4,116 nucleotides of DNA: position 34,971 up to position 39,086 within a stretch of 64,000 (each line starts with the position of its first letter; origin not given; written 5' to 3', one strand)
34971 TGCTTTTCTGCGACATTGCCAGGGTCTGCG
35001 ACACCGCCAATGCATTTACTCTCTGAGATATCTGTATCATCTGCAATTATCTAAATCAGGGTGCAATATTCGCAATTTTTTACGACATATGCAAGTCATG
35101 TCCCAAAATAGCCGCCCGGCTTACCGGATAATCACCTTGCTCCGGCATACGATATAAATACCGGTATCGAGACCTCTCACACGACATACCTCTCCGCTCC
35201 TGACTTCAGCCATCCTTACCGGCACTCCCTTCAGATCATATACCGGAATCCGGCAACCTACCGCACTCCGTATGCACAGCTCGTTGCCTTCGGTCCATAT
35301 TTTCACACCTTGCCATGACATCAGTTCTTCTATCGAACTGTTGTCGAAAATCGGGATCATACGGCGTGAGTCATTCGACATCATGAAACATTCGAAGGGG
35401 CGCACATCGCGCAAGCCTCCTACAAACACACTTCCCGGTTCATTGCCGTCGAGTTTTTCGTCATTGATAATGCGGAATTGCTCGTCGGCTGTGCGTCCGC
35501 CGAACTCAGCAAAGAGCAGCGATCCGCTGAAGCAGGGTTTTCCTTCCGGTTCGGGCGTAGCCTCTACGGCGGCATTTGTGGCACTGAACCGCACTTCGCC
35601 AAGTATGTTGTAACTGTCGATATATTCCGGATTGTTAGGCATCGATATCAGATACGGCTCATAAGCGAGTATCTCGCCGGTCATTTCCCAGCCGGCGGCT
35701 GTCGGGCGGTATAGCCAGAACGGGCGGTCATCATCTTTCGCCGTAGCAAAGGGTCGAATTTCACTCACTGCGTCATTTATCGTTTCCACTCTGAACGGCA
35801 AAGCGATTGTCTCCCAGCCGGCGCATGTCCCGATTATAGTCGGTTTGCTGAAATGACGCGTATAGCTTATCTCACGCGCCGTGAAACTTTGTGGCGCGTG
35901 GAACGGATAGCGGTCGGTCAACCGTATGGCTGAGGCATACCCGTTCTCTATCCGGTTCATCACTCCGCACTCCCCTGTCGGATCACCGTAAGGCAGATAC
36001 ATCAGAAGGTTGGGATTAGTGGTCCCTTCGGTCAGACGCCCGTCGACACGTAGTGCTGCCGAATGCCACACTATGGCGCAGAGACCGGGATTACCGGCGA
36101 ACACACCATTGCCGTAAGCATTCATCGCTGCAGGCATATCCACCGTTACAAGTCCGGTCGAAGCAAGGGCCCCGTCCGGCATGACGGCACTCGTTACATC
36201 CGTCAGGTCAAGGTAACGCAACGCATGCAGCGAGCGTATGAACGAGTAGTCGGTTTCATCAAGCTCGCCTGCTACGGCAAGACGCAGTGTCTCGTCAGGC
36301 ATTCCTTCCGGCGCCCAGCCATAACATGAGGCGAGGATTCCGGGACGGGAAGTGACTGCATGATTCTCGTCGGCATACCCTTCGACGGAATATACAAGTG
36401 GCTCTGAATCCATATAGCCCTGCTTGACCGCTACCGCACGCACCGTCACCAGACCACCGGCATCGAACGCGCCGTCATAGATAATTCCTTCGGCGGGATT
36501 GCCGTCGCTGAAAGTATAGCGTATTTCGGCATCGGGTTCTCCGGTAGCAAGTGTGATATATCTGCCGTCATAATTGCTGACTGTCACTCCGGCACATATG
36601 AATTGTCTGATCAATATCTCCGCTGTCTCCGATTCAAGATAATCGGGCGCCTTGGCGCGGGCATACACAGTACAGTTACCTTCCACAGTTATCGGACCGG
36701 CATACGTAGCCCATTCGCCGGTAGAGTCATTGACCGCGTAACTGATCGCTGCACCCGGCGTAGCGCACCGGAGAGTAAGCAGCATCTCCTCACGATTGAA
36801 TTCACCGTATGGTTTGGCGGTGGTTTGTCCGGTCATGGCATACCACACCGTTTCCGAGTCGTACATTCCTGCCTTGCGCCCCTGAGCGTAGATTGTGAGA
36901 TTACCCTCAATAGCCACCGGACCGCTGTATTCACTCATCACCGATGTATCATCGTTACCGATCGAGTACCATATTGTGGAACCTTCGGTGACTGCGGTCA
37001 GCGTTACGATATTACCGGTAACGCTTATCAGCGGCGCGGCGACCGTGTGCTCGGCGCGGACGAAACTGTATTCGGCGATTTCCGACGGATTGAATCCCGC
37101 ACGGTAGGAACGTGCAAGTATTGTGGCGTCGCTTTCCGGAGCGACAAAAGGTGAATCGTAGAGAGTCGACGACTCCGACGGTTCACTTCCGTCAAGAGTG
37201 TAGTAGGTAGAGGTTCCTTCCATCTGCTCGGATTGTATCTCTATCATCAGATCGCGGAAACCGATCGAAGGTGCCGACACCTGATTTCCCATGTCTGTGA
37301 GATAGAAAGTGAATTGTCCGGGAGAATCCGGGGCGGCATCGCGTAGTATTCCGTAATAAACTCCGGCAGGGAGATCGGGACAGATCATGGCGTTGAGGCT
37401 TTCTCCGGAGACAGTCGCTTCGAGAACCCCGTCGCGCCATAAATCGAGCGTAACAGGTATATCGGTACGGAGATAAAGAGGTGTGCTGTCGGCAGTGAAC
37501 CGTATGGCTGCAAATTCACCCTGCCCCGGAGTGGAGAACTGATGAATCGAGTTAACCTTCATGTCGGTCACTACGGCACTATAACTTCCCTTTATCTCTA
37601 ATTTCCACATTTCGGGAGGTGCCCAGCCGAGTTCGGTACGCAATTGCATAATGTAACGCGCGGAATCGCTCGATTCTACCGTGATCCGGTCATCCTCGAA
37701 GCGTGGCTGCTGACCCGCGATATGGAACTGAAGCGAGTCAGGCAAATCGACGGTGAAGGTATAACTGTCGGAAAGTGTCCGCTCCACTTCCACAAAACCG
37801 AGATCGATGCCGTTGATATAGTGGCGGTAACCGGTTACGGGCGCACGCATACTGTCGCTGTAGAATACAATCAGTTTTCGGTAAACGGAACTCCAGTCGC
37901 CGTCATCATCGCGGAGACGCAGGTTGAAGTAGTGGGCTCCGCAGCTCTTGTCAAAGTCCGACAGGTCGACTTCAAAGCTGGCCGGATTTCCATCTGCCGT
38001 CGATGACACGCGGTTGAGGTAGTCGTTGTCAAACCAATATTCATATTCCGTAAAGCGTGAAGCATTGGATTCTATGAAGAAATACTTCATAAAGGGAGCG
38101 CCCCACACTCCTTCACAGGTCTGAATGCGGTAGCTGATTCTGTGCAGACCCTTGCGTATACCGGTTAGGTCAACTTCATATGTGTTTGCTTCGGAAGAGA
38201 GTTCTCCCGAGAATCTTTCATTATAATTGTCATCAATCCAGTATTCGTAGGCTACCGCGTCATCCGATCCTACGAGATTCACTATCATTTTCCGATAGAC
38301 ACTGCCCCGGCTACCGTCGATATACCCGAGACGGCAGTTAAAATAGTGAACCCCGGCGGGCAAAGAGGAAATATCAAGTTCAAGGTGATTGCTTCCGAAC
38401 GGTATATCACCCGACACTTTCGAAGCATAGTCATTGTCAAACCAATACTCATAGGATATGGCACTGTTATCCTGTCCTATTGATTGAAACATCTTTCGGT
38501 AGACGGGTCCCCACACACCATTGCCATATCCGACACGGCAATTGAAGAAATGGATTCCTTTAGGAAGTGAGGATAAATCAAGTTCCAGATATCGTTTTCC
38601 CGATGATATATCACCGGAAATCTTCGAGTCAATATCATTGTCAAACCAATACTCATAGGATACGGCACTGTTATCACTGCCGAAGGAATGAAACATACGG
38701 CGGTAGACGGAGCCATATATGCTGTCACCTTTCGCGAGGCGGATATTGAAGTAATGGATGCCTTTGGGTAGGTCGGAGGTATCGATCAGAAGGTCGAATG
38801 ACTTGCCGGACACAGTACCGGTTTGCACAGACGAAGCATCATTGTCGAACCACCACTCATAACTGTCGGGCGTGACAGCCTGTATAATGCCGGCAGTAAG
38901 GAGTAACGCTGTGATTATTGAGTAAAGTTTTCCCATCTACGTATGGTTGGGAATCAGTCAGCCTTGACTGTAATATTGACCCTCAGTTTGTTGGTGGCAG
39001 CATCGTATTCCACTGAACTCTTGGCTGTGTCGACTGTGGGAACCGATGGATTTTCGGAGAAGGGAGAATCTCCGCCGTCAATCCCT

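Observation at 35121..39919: Two-gene split-Ig docking system: a five-valent T9SS scaffold with half-Ig repeats and a partner ending in the two missing strands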

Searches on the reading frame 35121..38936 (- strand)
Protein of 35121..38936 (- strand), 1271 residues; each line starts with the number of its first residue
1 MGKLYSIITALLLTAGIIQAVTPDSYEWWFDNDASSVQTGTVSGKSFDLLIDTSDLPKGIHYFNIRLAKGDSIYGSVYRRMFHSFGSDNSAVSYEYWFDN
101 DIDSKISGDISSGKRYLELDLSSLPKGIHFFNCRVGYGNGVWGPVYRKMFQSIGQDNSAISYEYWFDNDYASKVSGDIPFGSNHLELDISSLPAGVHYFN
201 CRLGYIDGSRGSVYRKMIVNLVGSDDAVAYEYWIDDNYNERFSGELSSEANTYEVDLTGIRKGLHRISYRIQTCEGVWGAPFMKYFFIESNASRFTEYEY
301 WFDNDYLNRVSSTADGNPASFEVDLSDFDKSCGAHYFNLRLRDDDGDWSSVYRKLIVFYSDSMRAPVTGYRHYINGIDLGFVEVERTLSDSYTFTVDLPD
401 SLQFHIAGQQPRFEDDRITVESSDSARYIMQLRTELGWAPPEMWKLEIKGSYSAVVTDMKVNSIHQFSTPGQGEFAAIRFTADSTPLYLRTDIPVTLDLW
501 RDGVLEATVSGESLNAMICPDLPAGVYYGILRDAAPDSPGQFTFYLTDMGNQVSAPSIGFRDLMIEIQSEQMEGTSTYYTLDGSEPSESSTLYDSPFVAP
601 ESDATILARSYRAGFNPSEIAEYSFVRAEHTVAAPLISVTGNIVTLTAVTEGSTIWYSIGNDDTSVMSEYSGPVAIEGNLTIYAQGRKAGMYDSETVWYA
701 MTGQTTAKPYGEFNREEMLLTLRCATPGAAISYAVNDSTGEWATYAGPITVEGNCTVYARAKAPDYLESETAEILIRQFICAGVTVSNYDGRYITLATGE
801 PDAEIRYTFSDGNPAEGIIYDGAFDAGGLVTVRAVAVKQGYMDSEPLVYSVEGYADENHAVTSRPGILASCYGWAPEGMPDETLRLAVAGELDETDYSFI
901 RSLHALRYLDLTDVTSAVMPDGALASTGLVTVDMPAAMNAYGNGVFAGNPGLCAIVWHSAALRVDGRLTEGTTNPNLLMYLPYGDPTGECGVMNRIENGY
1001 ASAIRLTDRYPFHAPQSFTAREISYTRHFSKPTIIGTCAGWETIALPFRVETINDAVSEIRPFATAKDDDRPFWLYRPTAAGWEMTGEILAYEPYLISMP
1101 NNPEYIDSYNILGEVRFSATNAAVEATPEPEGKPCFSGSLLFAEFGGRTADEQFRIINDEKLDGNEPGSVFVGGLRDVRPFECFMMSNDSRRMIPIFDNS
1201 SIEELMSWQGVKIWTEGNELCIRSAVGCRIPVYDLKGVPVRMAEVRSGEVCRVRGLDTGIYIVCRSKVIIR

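Call 3: search_protein_families(library=pfam, proteins=[window:35121-38936:-], max_evalue=0.1)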
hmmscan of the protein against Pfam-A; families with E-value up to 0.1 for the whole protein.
window:35121-38936:- (1271 aa): 4 families
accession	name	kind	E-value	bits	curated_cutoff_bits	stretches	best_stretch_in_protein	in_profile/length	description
PF13290.12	CHB_HEX_C_1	-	8.7e-27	93.3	22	4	571-621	17-66/67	Chitobiase/beta-hexosaminidase C-terminal domain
PF13287.12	Fn3_assoc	-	1.1e-26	93.2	23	3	565-622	1-56/59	Fn3 associated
PF16967.11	TcfC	-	0.0089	16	29.4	0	51-73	36-58/68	E-set like domain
PF22820.2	TcaA_3rd_4th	-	0.013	15.9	27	0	744-765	31-52/73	TcaA protein 3rd/4th domain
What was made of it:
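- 36357..37244 (-): Stalk: 3-4 CHB_HEX_C_1 / Fn3_assoc modules (aa about 565-860). Pfam E 8.7e-27 and 1.1e-26 (call 3).
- On Y_Y_Y / Ig-like E-set repeats: A gives only TcfC E-set at E 0.009, below cut-off (call 3).
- Closest known: Y_Y_Y domain. Same: A itself gives TcfC at E 0.009 (call 3).
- Checked: The stalk domains are real: 3-4 CHB_HEX_C_1/Fn3_assoc modules at about aa 565-860, E about 1e-26 (call 3).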

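Call 4: search_protein_families(library=ncbifam, proteins=[window:35121-38936:-], max_evalue=0.1)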
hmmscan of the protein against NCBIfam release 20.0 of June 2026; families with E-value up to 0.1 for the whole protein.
window:35121-38936:- (1271 aa): 3 families
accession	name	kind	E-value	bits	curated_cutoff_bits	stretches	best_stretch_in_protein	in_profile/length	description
NF042962.1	DUF499_antiphage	equivalog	8.3e-05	20.7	1200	1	790-845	841-896/1025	anti-phage-associated DUF499 domain-containing protein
NF047446.1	barrel_OmpL47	domain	0.028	14.9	40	0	730-761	20-51/68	OmpL47-type beta-barrel domain-containing protein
NF052644.1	T9SS_DNase_Rie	equivalog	0.072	12.4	260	0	1228-1264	200-236/251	T9SS-dependent surface endonuclease, AS87_RS02955 family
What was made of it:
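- On Right-handed parallel beta-helix proteins (pectate-lyase-like superfamily): No family-level hit defines which residues to look for (calls 3, 4).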

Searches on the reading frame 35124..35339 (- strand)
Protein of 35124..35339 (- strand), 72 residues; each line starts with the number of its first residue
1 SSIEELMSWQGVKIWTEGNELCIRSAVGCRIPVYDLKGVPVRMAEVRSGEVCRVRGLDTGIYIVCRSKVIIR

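Call 38: search_protein_families(library=pfam, proteins=[window:35124-35339:-], max_evalue=10)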
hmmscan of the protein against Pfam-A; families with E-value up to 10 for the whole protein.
seq(72 aa): 1 family
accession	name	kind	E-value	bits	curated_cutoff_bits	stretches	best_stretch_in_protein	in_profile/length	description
PF18563.6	TubC_N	-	0.02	15.4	26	1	9-28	10-29/52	TubC N-terminal docking domain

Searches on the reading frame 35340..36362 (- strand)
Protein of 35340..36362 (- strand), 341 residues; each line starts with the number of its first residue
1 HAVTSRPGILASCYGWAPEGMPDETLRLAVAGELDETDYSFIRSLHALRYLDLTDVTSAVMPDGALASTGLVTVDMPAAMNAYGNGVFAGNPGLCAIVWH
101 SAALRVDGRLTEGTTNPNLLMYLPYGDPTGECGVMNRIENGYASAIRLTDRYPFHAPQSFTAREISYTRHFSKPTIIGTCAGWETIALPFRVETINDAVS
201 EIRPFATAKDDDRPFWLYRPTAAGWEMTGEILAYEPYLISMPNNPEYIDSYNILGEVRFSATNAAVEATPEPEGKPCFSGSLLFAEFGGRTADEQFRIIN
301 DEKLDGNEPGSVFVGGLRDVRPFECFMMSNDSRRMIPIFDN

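Call 38: search_protein_families(library=pfam, proteins=[window:35340-36362:-], max_evalue=10)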
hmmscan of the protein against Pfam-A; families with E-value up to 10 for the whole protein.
seq(341 aa): 1 family
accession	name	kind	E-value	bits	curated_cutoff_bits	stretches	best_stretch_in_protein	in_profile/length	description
PF20440.3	GvpD_bR2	-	0.085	12.8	27.9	1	175-241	89-150/254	GvpD basic region 2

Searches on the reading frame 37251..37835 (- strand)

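Call 38: search_protein_families(library=pfam, proteins=[window:37251-37835:-], max_evalue=10)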
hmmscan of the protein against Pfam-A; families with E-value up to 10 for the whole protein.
seq(195 aa): 2 families
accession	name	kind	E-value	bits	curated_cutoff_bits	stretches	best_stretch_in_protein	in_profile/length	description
PF16824.11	CBM_26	-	0.098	13.2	26.6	1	55-94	73-112/125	C-terminal carbohydrate-binding module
PF04453.20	LptD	-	0.14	11.9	22.4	1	40-86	277-325/384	LPS transport system D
